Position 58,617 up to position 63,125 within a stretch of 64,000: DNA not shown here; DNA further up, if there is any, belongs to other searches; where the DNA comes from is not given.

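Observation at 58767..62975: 1402-aa NO VEIN-like protein (sacsin-type GHKL ATPase plus DUF3883-like nuclease) as a likely single-gene conflict system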

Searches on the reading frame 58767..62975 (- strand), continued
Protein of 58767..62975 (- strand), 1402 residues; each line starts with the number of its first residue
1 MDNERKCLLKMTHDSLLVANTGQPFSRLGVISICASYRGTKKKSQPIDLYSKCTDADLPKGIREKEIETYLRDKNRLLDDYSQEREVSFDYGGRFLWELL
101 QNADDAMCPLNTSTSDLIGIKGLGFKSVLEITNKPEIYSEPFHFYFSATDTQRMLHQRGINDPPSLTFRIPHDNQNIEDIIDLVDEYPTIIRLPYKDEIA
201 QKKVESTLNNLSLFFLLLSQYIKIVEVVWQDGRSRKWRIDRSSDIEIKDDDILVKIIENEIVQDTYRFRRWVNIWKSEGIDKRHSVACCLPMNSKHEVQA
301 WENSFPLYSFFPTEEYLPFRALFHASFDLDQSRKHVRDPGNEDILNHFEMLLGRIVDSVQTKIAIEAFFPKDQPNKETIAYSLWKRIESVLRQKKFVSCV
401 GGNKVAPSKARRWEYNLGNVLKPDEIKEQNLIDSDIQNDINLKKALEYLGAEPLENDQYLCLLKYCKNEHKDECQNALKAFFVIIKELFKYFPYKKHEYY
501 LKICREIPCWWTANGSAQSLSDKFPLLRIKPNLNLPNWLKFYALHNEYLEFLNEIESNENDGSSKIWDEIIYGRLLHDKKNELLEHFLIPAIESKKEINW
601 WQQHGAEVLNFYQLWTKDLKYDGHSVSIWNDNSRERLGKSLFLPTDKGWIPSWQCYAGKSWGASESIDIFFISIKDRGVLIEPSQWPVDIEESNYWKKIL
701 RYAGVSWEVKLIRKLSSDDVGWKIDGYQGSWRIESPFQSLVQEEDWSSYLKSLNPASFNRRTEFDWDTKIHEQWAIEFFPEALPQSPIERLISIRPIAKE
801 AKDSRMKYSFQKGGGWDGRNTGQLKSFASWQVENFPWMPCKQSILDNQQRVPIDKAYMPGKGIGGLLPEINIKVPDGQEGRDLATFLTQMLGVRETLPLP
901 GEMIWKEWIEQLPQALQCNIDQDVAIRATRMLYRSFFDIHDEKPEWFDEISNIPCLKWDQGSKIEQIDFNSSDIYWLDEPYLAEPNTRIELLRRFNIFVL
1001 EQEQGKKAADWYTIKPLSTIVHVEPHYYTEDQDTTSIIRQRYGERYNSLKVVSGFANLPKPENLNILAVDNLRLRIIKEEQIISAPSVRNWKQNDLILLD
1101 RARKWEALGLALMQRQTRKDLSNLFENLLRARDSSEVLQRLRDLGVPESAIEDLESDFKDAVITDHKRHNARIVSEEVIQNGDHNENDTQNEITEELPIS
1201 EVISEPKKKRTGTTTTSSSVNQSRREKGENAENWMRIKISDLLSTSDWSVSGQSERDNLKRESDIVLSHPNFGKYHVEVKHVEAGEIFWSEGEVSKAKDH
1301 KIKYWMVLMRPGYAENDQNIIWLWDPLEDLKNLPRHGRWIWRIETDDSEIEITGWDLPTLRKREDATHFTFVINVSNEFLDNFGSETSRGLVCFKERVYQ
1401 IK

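Call 80: search_protein_families(library=padloc, proteins=[L001:7306-9354:-, L001:9373-11604:-, L001:11619-14837:-, L002:2611-3963:-, L002:3973-5415:-, L002:5652-7928:-, L002:8381-9397:-, L002:9397-10368:-, L002:10358-11524:-, L045:11796-12929:+], max_evalue=0.00001)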
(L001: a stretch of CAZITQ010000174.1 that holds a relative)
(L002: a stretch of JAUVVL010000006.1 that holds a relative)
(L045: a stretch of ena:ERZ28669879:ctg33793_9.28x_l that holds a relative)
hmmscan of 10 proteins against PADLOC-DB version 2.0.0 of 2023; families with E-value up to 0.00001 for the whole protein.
L001:7306-9354:- (682 aa): 5 families
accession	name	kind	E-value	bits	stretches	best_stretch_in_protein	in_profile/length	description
PDLC02506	BrxL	-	2.2e-280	929.7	1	4-680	6-678/680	BrxL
PDLC02508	BrxL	-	4.8e-174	578.4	1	4-491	2-481/698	BrxL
PDLC02509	BrxL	-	2.7e-117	390.6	2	155-485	198-528/535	BrxL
PDLC02505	BrxL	-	2e-70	236.1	1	4-468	2-469/482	BrxL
PDLC02507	BrxL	-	1e-49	167.7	1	9-468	17-470/482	BrxL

L001:9373-11604:- (743 aa): 6 families
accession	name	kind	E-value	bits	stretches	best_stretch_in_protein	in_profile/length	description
PDLC02545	PglZ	-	1.9e-223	742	1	2-743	3-750/750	PglZ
PDLC02566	PglZ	-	2e-15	54.1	1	319-640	360-689/774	PglZ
PDLC02553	PglZ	-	7.1e-08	29.1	1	338-546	428-654/868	PglZ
PDLC02561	PglZ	-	8.7e-08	28.7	1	489-680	577-768/840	PglZ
PDLC02559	PglZ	-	1.1e-07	28.5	1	456-689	552-796/860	PglZ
PDLC02562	PglZ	-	9.9e-07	25.5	1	492-626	587-725/730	PglZ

L001:11619-14837:- (1072 aa): 39 families (the best 25 are shown)
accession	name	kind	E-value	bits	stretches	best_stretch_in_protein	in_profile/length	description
PDLC02519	PglX|PglXI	-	0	1305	1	1-1072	173-1241/1241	PglX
PDLC02539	PglX|PglXI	-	3.7e-249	826.8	1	372-1072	2-706/706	PglX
PDLC02521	PglX|PglXI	-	9.4e-146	485.5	1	5-1050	200-1165/1174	PglX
PDLC03600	REase_MTase_IIG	-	5.2e-130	433.4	2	286-1049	457-1188/1205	Type IIG restriction enzyme-methyltransferase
PDLC02527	PglX|PglXI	-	3.1e-101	337.9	1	9-1050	195-1234/1332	PglX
PDLC02518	PglX|PglXI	-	1e-94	316.4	2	94-1029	302-1192/1412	PglX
PDLC02538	PglX|PglXI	-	1e-91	305.7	1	95-370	52-308/309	PglX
PDLC02524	PglX|PglXI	-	6e-89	297.4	2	316-696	286-662/722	PglX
PDLC02523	PglX|PglXI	-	3.2e-74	248.5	2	97-674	328-905/1428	PglX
PDLC02641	DrmMI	-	5.8e-74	247.7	2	318-696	470-840/1161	DrmMI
PDLC02525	PglX|PglXI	-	1.5e-70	236.6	2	5-263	186-439/607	PglX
PDLC02522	PglX|PglXI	-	2.1e-66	222.5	3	312-680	588-949/1218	PglX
PDLC02516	PglX|PglXI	-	1.1e-55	187.4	2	475-696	21-255/593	PglX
PDLC02517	PglX|PglXI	-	5.8e-54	181.7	2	321-755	8-441/707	PglX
PDLC02537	PglX|PglXI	-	5e-50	168.6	1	1-105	173-277/300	PglX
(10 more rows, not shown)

L002:2611-3963:- (450 aa): 0 families

L002:3973-5415:- (480 aa): 0 families

L002:5652-7928:- (758 aa): 2 families
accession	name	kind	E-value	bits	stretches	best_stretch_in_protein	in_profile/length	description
PDLC02811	DpdB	-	1.7e-19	67.9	1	234-540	11-306/370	DpdB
PDLC02658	DndB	-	3.8e-08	30.8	1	228-395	5-170/356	DndB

L002:8381-9397:- (338 aa): 0 families

L002:9397-10368:- (323 aa): 0 families

L002:10358-11524:- (388 aa): 0 families

L045:11796-12929:+ (377 aa): 19 families
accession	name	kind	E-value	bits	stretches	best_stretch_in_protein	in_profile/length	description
PDLC00117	GajB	-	8.5e-16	55.5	1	245-352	453-575/604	UrvD helicase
PDLC00122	GajB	-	1.4e-15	55.2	2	268-350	389-471/502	UrvD helicase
PDLC01087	C3a187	-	1.5e-15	55.1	1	36-354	214-546/559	NERD+UvrD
PDLC00107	GajB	-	6.5e-12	42.8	0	133-283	216-370/587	UrvD helicase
PDLC03802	RTasHel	-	1.7e-11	41.7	0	131-216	191-277/675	DRT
PDLC00123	GajB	-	3e-11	40.6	0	132-300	176-344/540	UrvD helicase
PDLC00104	GajB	-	2.3e-10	37.9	0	133-274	166-310/574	UrvD helicase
PDLC00112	GajB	-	6.2e-10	36.3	0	131-208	210-291/581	UrvD helicase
PDLC00127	GajB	-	1e-09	35.5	0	32-62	20-50/594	UrvD helicase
PDLC00138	GajB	-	5.1e-09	33.4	0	131-245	219-330/581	UrvD helicase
PDLC00106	GajB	-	9.2e-09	32.3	0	31-70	15-57/577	UrvD helicase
PDLC00103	GajB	-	1.2e-08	32.3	0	301-352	519-577/612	UrvD helicase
PDLC00132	GajB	-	2.3e-08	31.1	0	132-220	214-307/625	UrvD helicase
PDLC00149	GajB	-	5.5e-08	29.7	0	132-206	206-284/577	UrvD helicase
PDLC00129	GajB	-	1.1e-07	28.9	0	131-219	225-315/594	UrvD helicase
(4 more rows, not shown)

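Call 81: find_encoding_contigs(protein=P0007, flank=10000, max_places=2)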
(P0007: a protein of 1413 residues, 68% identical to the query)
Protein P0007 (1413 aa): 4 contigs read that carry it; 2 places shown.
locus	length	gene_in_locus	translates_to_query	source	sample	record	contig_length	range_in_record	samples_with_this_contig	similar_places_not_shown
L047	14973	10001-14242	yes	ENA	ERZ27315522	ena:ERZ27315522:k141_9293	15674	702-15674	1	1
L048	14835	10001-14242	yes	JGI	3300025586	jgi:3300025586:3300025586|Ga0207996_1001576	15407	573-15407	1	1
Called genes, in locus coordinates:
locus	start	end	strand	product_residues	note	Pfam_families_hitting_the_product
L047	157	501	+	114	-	PF21247:Fic-like_C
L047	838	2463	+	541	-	PF01555:N6_N4_Mtase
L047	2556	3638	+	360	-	PF17761:DUF1016_N, PF06250:YhcG_C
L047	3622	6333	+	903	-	PF04851:ResIII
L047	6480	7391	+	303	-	PF14338:Mrr_N, PF04471:Mrr_cat, PF22722:NA-iREase1 (weak), PF13156:Mrr_cat_2 (weak)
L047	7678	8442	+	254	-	-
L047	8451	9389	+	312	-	PF08378:NERD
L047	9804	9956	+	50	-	-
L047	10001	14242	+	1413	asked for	PF13020:NOV_C (weak)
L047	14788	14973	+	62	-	?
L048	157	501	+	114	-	PF21247:Fic-like_C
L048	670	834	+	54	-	-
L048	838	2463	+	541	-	PF01555:N6_N4_Mtase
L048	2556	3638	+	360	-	PF17761:DUF1016_N, PF06250:YhcG_C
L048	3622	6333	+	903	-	PF04851:ResIII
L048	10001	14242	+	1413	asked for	PF13020:NOV_C (weak)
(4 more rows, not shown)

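Call 82: find_encoding_contigs(protein=P0014, flank=10000, max_places=2)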
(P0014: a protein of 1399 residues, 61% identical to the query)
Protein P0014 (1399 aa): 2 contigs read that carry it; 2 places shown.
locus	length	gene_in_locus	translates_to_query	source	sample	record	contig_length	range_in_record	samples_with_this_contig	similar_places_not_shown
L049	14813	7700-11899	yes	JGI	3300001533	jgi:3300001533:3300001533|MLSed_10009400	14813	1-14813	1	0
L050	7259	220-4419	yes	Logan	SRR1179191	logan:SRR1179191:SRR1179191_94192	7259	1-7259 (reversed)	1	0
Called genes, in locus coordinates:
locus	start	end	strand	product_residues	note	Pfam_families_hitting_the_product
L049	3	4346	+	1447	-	?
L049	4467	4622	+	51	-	-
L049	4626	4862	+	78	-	-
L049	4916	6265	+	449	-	PF09254:FokI_cleav_dom, PF04471:Mrr_cat (weak)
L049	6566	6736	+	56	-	-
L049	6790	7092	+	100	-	-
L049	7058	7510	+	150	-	PF00565:SNase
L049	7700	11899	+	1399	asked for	PF13020:NOV_C (weak)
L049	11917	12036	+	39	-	-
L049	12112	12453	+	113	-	PF11006:DUF2845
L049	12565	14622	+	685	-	PF03235:GmrSD_N, PF04326:SLFN_AlbA_2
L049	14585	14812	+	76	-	?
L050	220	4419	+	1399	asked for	PF13020:NOV_C (weak)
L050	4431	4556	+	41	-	-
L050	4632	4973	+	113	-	PF11006:DUF2845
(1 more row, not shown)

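Call 92: search_protein_families(library=padloc, proteins=[L039:5833-10050:+, L040:6004-10794:+, P0209, P0180], max_evalue=0.01)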
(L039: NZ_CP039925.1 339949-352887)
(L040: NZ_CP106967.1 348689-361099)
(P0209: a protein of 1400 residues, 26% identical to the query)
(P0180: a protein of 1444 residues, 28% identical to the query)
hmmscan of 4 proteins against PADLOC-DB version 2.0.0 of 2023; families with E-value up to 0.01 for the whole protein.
L039:5833-10050:+ (1406 aa): 9 families
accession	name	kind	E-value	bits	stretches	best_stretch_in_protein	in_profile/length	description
PDLC03964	TmtA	-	2.4e-280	932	2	32-1164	6-1142/1538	-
PDLC03971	TmtA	-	1.1e-54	183.6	2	67-401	49-409/1782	-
PDLC03965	TmtA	-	9.2e-29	98.1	2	69-378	27-325/1370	-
PDLC03966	TmtA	-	6.2e-23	78.6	1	68-402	39-384/1655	-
PDLC03972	TmtA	-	4.1e-20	69.5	1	76-441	45-391/1302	-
PDLC03968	TmtA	-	2.7e-15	53.2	1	41-390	41-360/1486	-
PDLC03970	TmtA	-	9.4e-15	51.6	1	63-146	55-129/1552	-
PDLC03967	TmtA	-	1.4e-06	25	1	56-144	23-108/1063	-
PDLC03969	TmtA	-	0.00033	16.3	0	77-112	34-64/1563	-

L040:6004-10794:+ (1597 aa): 9 families
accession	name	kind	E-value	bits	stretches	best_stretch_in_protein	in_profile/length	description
PDLC03964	TmtA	-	6.7e-78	261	2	7-1285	9-1123/1538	-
PDLC03971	TmtA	-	3.5e-64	215.1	2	40-434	50-454/1782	-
PDLC03966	TmtA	-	9.4e-61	204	2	38-397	37-389/1655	-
PDLC03972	TmtA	-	1.1e-53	180.7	2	46-381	43-341/1302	-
PDLC03968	TmtA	-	4.5e-48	161.8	3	38-386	69-368/1486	-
PDLC03965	TmtA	-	6.4e-48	161.6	2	42-383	28-345/1370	-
PDLC03967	TmtA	-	1.3e-19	68.2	1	32-360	27-327/1063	-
PDLC03970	TmtA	-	1.5e-15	54.3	1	29-121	49-134/1552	-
PDLC03969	TmtA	-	3e-14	49.6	2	93-384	90-343/1563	-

P0209 (1400 aa): 10 families
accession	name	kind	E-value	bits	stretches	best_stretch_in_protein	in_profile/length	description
PDLC03964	TmtA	-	1e-121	406.2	2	8-1176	13-1148/1538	-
PDLC03972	TmtA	-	5.3e-77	258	1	47-1375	47-1289/1302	-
PDLC03971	TmtA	-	5.6e-68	227.7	2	33-1150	46-1243/1782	-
PDLC03965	TmtA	-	6.6e-59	198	1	32-1375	21-1341/1370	-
PDLC03966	TmtA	-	1.1e-54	183.8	2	31-355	33-381/1655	-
PDLC03968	TmtA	-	1.3e-38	130.4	2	44-360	78-375/1486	-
PDLC03969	TmtA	-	6.1e-26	88.3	2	883-1375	970-1491/1563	-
PDLC03970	TmtA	-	9.5e-21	71.5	2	25-119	48-132/1552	-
PDLC00659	HmaA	-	2.5e-07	26.9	1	1270-1371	1041-1147/1176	SNF2 helicase / DEAD-box helicase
PDLC03967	TmtA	-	3.5e-06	23.7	1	39-313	36-310/1063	-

P0180 (1444 aa): 8 families
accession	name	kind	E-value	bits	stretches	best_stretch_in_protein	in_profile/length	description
PDLC03964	TmtA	-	1.1e-83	280.2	1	4-1368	11-1274/1538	-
PDLC03966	TmtA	-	6.7e-42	141.5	1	38-469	40-480/1655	-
PDLC03971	TmtA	-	2.7e-40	135.9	1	33-332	48-383/1782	-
PDLC03972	TmtA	-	4.4e-35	119.1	1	5-1249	6-1176/1302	-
PDLC03965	TmtA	-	3.7e-33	112.7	1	30-422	21-415/1370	-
PDLC03968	TmtA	-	1e-28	97.7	1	31-373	65-384/1486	-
PDLC03970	TmtA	-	1.6e-16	57.5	2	41-119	62-135/1552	-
PDLC02083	Cas4_II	-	0.0033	15.8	0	1346-1404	63-118/186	-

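Call 93: find_encoding_contigs(protein=P0001, flank=10000, max_places=3)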
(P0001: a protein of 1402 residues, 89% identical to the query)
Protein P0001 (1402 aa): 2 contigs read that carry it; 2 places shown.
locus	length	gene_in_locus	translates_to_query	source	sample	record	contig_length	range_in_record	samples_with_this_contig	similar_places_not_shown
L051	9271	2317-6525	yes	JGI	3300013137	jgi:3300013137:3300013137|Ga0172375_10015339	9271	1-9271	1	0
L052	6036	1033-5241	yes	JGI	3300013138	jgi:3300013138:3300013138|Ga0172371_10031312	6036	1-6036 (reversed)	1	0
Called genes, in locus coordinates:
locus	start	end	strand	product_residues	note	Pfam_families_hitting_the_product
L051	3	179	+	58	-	?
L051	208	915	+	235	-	PF04250:DUF429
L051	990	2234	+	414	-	-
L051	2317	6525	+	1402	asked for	-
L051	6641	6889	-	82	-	-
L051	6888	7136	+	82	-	-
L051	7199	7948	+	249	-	-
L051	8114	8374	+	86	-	-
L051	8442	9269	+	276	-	?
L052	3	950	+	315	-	?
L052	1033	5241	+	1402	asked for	-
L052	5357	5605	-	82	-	-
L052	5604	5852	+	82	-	-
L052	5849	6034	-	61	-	?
